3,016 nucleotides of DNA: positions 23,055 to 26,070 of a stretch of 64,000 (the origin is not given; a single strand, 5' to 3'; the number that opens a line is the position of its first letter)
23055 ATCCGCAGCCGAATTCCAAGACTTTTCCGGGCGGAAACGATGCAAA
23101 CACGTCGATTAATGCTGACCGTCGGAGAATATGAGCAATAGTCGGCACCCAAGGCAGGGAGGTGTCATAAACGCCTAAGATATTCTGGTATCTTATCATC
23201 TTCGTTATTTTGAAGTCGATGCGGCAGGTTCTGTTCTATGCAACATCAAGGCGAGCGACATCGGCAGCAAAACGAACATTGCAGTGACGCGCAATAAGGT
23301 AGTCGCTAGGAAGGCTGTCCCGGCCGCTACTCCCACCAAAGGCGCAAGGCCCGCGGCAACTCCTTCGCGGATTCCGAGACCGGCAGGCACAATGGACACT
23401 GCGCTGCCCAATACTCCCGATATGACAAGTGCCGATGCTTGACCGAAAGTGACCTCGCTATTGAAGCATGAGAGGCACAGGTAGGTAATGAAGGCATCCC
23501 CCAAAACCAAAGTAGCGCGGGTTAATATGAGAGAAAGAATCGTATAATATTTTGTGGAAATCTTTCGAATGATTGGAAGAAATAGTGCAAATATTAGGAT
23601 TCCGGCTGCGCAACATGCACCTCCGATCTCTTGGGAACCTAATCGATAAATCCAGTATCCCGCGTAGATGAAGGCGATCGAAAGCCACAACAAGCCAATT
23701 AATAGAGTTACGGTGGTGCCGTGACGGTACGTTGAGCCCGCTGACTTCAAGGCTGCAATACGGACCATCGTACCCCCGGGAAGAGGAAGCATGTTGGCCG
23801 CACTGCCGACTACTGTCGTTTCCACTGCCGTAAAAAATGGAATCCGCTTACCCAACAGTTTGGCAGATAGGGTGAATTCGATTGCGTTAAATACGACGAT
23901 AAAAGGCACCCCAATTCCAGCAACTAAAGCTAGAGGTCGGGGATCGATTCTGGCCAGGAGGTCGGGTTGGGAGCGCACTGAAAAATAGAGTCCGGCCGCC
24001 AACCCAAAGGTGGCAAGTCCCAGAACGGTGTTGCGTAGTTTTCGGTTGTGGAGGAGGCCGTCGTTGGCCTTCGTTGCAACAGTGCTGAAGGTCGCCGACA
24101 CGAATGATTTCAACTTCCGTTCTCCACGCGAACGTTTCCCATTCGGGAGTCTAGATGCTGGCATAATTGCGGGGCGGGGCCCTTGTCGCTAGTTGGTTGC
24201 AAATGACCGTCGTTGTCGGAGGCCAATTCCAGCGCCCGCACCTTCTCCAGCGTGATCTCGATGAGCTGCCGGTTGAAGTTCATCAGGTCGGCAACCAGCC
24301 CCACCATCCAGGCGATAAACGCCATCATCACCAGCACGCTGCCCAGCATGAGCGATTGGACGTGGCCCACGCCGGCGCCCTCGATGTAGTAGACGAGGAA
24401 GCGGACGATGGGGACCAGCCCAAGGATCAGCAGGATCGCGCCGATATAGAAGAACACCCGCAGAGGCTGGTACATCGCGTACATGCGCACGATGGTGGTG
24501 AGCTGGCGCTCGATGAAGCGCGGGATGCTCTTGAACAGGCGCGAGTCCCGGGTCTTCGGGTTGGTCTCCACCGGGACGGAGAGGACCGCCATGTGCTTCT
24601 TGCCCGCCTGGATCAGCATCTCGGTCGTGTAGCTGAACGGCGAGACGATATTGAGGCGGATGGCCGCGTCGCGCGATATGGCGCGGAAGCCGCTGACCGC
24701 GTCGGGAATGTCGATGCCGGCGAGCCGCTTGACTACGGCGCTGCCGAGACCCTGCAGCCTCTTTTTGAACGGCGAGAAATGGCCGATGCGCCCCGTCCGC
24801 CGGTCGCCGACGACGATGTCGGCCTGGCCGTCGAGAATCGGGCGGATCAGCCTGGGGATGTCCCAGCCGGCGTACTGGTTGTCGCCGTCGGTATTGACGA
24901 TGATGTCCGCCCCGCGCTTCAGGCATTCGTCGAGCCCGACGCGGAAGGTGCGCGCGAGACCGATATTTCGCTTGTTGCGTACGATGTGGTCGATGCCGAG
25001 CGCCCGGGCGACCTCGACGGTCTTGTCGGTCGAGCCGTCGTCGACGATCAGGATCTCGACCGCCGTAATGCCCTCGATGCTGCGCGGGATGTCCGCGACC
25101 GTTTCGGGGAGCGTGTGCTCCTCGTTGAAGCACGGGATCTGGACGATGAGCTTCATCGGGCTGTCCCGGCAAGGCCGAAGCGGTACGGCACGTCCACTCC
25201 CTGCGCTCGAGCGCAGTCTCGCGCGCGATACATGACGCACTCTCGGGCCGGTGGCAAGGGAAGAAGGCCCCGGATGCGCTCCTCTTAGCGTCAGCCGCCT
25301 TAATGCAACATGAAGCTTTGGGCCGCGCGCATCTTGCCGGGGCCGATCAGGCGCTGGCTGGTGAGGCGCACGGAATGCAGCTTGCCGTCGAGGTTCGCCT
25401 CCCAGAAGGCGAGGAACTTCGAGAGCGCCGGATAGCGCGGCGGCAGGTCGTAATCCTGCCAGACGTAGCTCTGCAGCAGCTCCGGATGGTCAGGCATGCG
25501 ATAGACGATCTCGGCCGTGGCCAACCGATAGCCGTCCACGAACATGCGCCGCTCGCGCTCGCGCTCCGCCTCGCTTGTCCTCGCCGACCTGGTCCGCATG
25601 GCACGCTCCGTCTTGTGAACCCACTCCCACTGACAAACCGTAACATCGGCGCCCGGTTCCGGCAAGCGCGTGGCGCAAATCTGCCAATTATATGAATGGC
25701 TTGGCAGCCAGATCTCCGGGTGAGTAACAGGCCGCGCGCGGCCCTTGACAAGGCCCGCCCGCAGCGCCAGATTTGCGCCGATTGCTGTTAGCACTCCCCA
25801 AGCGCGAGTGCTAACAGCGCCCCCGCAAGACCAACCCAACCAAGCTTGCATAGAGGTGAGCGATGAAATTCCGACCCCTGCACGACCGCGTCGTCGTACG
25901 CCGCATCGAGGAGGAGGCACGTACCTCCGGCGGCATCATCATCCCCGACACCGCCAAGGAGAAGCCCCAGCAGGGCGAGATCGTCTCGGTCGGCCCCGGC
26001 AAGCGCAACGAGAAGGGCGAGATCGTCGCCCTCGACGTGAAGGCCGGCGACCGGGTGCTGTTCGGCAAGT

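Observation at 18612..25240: Compositionally atypical glycosylation island: GT-C (PMT_2/ArnT-like) + GT4 + two SAM methyltransferases + flippase-like protein + GtrB-like GT2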

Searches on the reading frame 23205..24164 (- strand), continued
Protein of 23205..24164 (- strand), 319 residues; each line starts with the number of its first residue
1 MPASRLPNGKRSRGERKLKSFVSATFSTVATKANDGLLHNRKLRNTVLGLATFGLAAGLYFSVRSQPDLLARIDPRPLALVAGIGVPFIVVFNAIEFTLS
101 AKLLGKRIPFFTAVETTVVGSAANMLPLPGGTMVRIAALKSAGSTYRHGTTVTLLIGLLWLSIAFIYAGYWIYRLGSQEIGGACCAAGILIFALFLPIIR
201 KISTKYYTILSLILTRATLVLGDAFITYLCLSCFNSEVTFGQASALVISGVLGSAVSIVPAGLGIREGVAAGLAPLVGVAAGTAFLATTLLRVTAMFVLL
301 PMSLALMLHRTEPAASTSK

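Call 77: fold_search(model_id=the predicted structure, library=pdb)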
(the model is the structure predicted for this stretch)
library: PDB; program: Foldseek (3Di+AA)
matches with E <= 10: 290; with E <= 0.001: 5
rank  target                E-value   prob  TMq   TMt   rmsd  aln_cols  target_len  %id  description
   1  7duw_A                2.7e-05  1.00  0.63  0.27   5.1       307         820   18  Cryo-EM structure of the multiple peptide resistance factor (MprF) loaded with two lysyl-phosphatidylglycerol molecule (released 2021-04-21)
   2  9j8q_A                1.5e-04  1.00  0.60  0.27   5.2       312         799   17  MprF from Pseudomonas aeruginosa in GDN micelle, C2 symmetry (released 2025-09-03)
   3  9j8s_A                4.9e-04  1.00  0.63  0.28   4.7       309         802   17  MprF from Pseudomonas aeruginosa in nanodisc, C2 symmetry (released 2025-09-03)
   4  9goe_A                5.3e-04  1.00  0.60  0.27   5.0       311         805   19  Cryo-EM structure of the multiple peptide resistance factor (MprF) from Pseudomonas aeruginosa bound to a synthetic na (released 2025-03-12)
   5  6lvf_A                5.8e-04  1.00  0.54  0.24   6.4       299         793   18  Cryo-EM structure of the multiple peptide resistance factor (MprF) loaded with one lysyl-phosphatidylglycerol molecule (released 2021-02-03)
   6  8czj_B                8.1e-02  0.21  0.14  0.15  21.9       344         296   13  A bacteria Zrt/Irt-like protein in the apo state (released 2023-02-22)
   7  2nq2_A                1.6e-01  0.20  0.16  0.16  18.2       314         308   14  An inward-facing conformation of a putative metal-chelate type ABC transporter. (released 2007-01-02)
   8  8czj_A                1.7e-01  0.18  0.16  0.16  20.3       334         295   13  A bacteria Zrt/Irt-like protein in the apo state (released 2023-02-22)
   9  5bz2                  1.9e-01  0.30  0.22  0.19  21.8       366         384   13  CRYSTAL STRUCTURE OF THE SODIUM PROTON ANTIPORTER NAPA IN INWARD-FACING CONFORMATION (released 2016-01-20)
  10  8iep_D                1.9e-01  0.20  0.17  0.19  18.3       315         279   14  Cryo-EM structure of GPR156C/D of G-protein free GPR156 (local refine) (released 2024-02-14)
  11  6l85_A                1.9e-01  0.20  0.17  0.15  21.3       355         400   14  The sodium-dependent phosphate transporter (released 2020-09-16)
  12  9jr0_A                2.0e-01  0.20  0.16  0.09  16.6       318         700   10  GABA-DGABAB-Gi-complex (released 2025-10-22)
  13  7z6n_B                2.1e-01  0.23  0.19  0.22  19.4       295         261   14  Crystal structure of Zn2+-transporter BbZIP in a metal-stripped state (released 2022-08-10)
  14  5tsa                  2.5e-01  0.18  0.14  0.18  19.0       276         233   17  Crystal structure of the Zrt-/Irt-like protein from Bordetella bronchiseptica with bound Zn2+ (released 2017-09-20)
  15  5llm                  2.6e-01  0.11  0.13  0.11  22.6       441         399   12  Structure of the thermostabilized EAAT1 cryst mutant in complex with L-ASP and the allosteric inhibitor UCPH101 (released 2017-04-19)
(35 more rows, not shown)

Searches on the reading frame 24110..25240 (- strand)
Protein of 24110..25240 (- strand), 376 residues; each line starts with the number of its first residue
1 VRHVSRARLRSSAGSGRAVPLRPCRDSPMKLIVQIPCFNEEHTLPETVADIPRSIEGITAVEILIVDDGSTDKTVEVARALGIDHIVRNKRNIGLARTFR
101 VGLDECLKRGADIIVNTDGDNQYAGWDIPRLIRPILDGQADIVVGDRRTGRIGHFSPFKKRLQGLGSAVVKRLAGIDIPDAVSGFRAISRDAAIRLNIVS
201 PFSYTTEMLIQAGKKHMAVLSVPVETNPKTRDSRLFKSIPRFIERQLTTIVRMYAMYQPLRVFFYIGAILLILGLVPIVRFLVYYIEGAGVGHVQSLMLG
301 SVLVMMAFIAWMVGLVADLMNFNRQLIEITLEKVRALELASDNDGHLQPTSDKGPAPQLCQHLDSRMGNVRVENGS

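Call 5: search_protein_families(library=pfam, proteins=[window:24110-25240:-], max_evalue=0.01)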
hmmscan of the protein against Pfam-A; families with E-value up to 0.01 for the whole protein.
window:24110-25240:- (376 aa): 1 family
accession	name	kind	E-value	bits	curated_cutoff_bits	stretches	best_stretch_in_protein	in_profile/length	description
PF00535.33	Glycos_transf_2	-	5e-23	82.3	23.3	1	34-193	3-164/168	Glycosyl transferase family 2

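Call 8: search_protein_families(library=ncbifam, proteins=[window:24110-25240:-], max_evalue=0.01)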
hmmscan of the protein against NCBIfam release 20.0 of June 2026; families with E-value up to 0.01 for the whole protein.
window:24110-25240:- (376 aa): 16 families
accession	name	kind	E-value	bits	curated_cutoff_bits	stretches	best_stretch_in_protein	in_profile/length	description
TIGR04182.1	glyco_TIGR04182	equivalog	7.6e-30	104.3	325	1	32-321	3-283/293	S-layer glycoprotein N-glycosyltransferase AglJ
NF058614.1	PPMAGASynPpgS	equivalog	2.4e-18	66.4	370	1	33-225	4-195/226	polyprenyl-phospho-N-acetylgalactosaminyl synthase PpgS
NF047588.1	GlcsyltransPgfSStrep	equivalog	6.3e-14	51.9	500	1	29-287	1-253/308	glycosyltransferase PgfS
NF041391.1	DPhHxTase_Halo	equivalog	2.7e-13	49.4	375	1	37-232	3-189/213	dolichyl-phosphate hexose transferase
NF007986.1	PRK10714.1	equivalog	8.2e-12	44.7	529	1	30-306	7-278/316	undecaprenyl-phosphate 4-deoxy-4-formamido-L-arabinose transferase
TIGR03937.1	PgaC_IcaA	equivalog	4.4e-08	32.5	422.3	1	31-121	47-136/407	poly-beta-1,6-N-acetyl-D-glucosamine synthase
TIGR04283.1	glyco_like_mftF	equivalog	6.1e-08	32.5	182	1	33-88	3-56/221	TIGR04283 family arsenosugar biosynthesis glycosyltransferase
NF010496.0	PRK13915.1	equivalog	1.5e-07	30.8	262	1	30-120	32-126/307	glucosyl-3-phosphoglycerate synthase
NF007482.0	PRK10073.1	equivalog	4e-05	22.8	423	1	28-80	5-55/334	glycosyltransferase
NF041865.1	EpsU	equivalog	0.00013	21.1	700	1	24-122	34-134/394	exopolysaccharide biosynthesis GT2 family glycosyltransferase EpsU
NF041875.1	EPS_EpsD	equivalog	0.00015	21.3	370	1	33-145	3-114/325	exopolysaccharide biosynthesis glycosyltransferase EpsD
NF053739.1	GlytfEpsEBac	equivalog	0.00061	18.9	450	1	33-121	5-93/265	glycosyltransferase EpsE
TIGR01556.1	rhamnosyltran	subfamily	0.0013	18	200.55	1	60-125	21-88/281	rhamnosyltransferase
NF050113.1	gal_furan_GlfT1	equivalog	0.0025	17.2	330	1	62-125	30-94/290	galactofuranosyltransferase GlfT1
NF038302.1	EPS_HpsE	equivalog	0.0025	16.8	300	1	30-79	2-52/307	hormogonium polysaccharide biosynthesis glycosyltransferase HpsE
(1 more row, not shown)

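Call 76: search_solved_structures(query=window:24110-25156:-, max_evalue=0.001)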
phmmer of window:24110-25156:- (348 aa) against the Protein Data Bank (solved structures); distinct sequences matched with E-value up to 0.001: 8.
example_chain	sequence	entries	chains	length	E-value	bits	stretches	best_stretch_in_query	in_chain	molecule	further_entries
5mlz_A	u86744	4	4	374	9.5e-17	64.3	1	1-209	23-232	Dolichol monophosphate mannose synthase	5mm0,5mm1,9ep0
9bhc_C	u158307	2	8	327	1.2e-09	40.9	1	2-254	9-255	Undecaprenyl-phosphate 4-deoxy-4-formamido-L-arabinose transferase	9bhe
8vxh_A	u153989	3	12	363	1.7e-09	40.4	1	2-253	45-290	Undecaprenyl-phosphate 4-deoxy-4-formamido-L-arabinose transferase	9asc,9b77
9hwj_A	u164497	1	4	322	3e-09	39.6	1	2-254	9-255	Undecaprenyl-phosphate 4-deoxy-4-formamido-L-arabinose transferase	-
5eke_A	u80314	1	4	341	2.1e-05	27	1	2-272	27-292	Uncharacterized glycosyltransferase sll0501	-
9nye_A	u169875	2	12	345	2.3e-05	26.8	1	2-272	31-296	Glycosyltransferase sll0501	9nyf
5ekp_C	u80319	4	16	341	2.5e-05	26.7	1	2-272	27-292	Uncharacterized glycosyltransferase sll0501 | Glycosyltransferase sll0501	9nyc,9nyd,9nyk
6p61_A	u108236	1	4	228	0.00088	21.7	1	7-105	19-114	Glycosyltransferase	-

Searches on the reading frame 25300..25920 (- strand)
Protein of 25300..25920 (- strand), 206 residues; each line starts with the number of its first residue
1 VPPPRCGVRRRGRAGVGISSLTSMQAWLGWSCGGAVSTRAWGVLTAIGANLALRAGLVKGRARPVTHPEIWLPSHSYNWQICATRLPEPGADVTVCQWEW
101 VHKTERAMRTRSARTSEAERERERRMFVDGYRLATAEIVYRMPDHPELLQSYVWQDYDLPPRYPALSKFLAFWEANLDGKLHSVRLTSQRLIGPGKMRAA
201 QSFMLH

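Call 5: search_protein_families(library=pfam, proteins=[window:25300-25920:-], max_evalue=0.01)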
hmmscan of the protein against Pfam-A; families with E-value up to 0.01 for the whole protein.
window:25300-25920:- (206 aa): 1 family
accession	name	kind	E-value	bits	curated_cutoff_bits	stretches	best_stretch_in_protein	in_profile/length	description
PF06233.17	Usg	-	6.2e-36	122.8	27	1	128-202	2-76/80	Usg-like family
